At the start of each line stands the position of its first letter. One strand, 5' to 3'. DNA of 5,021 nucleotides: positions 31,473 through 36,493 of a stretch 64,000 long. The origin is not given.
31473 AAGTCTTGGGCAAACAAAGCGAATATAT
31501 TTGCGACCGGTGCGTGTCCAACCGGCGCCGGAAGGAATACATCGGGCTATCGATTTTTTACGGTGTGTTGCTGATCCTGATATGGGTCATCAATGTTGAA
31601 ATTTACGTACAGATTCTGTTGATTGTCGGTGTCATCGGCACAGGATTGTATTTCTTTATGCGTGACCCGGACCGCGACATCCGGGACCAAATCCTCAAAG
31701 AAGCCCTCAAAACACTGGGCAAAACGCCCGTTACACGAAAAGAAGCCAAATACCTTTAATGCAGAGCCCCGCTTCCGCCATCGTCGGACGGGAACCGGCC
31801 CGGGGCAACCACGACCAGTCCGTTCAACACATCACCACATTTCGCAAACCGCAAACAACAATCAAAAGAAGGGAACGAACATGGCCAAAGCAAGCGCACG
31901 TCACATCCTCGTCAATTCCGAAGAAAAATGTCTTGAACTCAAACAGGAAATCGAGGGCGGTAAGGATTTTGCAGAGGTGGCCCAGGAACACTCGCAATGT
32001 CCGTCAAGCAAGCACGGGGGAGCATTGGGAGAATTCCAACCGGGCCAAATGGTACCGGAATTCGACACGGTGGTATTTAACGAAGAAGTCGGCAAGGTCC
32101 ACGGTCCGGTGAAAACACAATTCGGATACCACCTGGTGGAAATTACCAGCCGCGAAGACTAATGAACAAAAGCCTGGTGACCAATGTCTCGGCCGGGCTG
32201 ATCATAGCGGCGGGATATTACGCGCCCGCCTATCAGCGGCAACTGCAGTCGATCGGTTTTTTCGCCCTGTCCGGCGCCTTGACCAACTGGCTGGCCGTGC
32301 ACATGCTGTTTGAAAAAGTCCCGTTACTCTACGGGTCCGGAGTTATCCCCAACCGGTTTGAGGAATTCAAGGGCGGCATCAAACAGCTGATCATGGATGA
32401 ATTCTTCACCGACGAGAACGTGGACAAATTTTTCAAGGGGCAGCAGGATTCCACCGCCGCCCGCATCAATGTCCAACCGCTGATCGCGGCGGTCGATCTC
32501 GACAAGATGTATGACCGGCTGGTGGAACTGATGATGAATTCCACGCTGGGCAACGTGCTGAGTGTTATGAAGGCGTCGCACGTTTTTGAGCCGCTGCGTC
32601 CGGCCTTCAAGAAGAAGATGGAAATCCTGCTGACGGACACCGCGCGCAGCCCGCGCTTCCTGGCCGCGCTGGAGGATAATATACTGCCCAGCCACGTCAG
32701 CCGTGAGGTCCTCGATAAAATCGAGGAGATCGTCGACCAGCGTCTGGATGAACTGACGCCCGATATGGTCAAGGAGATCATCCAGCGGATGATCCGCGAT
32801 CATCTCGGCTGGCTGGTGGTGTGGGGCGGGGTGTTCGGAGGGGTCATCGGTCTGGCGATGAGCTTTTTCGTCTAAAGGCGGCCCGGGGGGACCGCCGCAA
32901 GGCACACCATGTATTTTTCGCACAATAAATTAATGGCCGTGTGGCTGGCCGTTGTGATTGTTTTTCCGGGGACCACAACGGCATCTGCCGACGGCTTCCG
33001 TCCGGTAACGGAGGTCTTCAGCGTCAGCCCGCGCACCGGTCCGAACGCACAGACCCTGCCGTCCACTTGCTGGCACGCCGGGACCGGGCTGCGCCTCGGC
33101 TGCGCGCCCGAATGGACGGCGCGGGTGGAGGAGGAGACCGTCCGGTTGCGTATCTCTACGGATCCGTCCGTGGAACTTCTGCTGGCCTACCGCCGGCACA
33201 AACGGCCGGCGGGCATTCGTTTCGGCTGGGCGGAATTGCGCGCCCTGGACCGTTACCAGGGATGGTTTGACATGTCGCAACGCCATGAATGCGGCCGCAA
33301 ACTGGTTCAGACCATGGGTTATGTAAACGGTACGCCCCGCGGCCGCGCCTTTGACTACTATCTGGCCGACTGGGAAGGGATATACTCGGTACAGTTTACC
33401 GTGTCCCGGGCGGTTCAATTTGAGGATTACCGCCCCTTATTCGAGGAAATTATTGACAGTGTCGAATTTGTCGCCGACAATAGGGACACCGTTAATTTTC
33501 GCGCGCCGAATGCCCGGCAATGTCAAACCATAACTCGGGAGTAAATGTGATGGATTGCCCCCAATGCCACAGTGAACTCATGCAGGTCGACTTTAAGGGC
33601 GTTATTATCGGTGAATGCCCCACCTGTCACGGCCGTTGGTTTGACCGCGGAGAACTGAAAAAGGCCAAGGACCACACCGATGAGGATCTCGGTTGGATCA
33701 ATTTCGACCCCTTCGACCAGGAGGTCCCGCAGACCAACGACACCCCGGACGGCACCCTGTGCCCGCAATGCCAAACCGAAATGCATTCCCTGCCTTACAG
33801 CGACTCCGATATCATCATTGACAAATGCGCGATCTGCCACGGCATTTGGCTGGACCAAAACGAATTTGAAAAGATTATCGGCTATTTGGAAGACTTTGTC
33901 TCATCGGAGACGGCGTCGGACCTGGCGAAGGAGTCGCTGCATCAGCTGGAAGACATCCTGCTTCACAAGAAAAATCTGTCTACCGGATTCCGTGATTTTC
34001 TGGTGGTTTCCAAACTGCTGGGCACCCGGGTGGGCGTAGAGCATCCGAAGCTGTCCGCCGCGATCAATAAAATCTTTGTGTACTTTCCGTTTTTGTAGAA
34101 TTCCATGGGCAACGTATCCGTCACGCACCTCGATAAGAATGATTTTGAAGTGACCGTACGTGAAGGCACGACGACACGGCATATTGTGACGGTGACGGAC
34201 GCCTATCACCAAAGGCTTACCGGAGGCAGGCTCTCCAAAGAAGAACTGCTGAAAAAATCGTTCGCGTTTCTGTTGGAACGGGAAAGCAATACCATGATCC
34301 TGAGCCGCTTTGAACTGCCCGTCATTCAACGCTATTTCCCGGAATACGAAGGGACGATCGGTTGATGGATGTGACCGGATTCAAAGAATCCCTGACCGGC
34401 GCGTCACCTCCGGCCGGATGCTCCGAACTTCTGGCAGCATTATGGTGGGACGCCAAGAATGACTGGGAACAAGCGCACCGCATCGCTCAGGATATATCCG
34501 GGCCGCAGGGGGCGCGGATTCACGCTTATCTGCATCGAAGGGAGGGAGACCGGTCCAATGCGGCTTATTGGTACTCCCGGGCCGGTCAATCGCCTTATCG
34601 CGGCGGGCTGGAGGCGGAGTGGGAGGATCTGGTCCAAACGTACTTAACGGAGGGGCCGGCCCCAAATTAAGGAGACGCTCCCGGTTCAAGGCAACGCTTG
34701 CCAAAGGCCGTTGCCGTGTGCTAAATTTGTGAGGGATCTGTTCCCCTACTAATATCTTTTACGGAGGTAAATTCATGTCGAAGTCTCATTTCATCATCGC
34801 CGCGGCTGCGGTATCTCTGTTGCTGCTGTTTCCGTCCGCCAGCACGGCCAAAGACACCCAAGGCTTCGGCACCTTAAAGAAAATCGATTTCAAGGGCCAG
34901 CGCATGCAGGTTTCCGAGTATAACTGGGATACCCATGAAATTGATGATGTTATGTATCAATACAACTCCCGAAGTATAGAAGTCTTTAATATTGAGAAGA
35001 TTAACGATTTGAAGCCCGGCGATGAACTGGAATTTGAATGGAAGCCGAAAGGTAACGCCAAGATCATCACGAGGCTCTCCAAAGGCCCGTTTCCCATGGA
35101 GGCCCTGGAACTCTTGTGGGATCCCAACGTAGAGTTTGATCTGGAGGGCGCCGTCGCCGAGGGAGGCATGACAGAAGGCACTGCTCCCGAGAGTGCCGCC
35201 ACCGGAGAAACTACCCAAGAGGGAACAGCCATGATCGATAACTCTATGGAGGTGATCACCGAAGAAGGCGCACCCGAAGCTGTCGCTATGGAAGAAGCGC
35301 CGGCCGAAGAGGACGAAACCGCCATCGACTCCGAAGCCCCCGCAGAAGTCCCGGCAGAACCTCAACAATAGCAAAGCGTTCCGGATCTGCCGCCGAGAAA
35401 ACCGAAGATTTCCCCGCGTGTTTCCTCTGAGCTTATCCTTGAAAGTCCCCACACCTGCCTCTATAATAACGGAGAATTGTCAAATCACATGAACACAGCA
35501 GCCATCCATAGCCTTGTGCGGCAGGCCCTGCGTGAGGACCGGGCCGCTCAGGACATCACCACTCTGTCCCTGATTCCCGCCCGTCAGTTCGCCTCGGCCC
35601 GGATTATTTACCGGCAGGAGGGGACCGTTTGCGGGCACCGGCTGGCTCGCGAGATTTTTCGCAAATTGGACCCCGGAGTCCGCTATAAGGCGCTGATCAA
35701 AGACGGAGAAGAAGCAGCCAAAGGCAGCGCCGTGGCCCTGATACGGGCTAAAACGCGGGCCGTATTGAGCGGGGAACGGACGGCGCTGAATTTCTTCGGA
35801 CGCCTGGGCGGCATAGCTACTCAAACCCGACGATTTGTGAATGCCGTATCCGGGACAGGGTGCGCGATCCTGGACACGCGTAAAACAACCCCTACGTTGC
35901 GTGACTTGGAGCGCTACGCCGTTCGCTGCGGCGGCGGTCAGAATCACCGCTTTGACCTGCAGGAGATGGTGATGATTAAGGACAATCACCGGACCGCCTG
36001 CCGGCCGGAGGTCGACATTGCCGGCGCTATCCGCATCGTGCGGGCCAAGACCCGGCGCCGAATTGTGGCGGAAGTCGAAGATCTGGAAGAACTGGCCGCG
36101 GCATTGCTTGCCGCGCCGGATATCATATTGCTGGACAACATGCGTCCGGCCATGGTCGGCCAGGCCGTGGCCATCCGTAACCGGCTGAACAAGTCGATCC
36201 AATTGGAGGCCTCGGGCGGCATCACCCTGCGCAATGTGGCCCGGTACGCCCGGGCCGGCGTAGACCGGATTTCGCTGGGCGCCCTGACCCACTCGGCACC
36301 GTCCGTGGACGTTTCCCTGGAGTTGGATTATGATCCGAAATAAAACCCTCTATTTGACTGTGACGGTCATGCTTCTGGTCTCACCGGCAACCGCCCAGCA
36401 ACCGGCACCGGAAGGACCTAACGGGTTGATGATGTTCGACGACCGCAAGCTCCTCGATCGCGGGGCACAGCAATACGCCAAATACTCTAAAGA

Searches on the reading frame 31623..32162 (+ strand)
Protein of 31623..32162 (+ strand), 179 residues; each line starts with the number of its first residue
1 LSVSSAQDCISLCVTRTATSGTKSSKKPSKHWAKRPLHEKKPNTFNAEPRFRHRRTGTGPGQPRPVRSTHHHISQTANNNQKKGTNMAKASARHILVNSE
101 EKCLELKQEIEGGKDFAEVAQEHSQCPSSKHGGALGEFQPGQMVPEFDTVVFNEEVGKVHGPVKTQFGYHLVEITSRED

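Call 107: search_protein_families(library=pfam, proteins=[window:31623-32162:+], max_evalue=0.0001)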
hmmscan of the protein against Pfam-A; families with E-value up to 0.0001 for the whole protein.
window:31623-32162:+ (179 aa): 3 families
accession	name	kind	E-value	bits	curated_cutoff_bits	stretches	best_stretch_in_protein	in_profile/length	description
PF00639.27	Rotamase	-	8.3e-22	78.4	21.7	1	99-175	18-96/97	PPIC-type PPIASE domain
PF13616.12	Rotamase_3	-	2.4e-21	76.9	22.5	1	83-177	9-115/116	PPIC-type PPIASE domain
PF13145.12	Rotamase_2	-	3.1e-05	25.2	27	1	100-178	33-109/121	PPIC-type PPIASE domain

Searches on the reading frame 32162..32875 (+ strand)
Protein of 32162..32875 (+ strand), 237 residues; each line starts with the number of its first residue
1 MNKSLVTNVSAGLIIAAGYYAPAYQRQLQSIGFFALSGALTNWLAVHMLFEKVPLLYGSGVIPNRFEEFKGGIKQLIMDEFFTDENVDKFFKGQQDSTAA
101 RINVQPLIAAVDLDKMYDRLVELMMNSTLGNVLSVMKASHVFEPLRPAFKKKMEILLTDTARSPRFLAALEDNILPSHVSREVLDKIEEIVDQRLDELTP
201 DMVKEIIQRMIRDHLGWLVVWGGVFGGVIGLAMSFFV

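Call 107: search_protein_families(library=pfam, proteins=[window:32162-32875:+], max_evalue=0.0001)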
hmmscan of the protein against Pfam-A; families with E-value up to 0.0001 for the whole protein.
window:32162-32875:+ (237 aa): 1 family
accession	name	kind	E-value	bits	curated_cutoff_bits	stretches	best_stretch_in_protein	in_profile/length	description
PF04286.17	DUF445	-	7.1e-16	59.5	33.8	2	36-153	5-129/368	Protein of unknown function (DUF445)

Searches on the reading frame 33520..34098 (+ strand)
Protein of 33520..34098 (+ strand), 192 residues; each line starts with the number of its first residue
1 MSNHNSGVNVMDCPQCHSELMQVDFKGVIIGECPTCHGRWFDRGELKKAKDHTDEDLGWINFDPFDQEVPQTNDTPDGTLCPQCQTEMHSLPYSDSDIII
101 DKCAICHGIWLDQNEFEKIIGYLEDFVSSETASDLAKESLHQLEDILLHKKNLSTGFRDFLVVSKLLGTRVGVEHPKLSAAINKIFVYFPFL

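Call 107: search_protein_families(library=pfam, proteins=[window:33520-34098:+], max_evalue=0.0001)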
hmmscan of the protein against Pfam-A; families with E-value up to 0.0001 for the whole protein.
window:33520-34098:+ (192 aa): 2 families
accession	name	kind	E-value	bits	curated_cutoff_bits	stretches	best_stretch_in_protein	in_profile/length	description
PF13453.11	Zn_ribbon_TFIIB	-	1.9e-26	91.6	22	2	12-51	1-40/41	Transcription factor zinc-finger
PF14537.11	Cytochrom_c3_2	-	2.9e-06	28.1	25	0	11-49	7-45/79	Cytochrome c3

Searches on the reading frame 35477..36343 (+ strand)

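Call 107: search_protein_families(library=pfam, proteins=[window:35477-36343:+], max_evalue=0.0001)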
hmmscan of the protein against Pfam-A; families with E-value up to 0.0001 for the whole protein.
window:35477-36343:+ (288 aa): 2 families
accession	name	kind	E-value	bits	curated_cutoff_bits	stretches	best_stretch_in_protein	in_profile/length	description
PF01729.25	QRPTase_C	-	7.2e-56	189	23.1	1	113-282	1-169/169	Quinolinate phosphoribosyl transferase, C-terminal domain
PF02749.22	QRPTase_N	-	9.7e-17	61.4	27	1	26-109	1-80/82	Quinolinate phosphoribosyl transferase, N-terminal domain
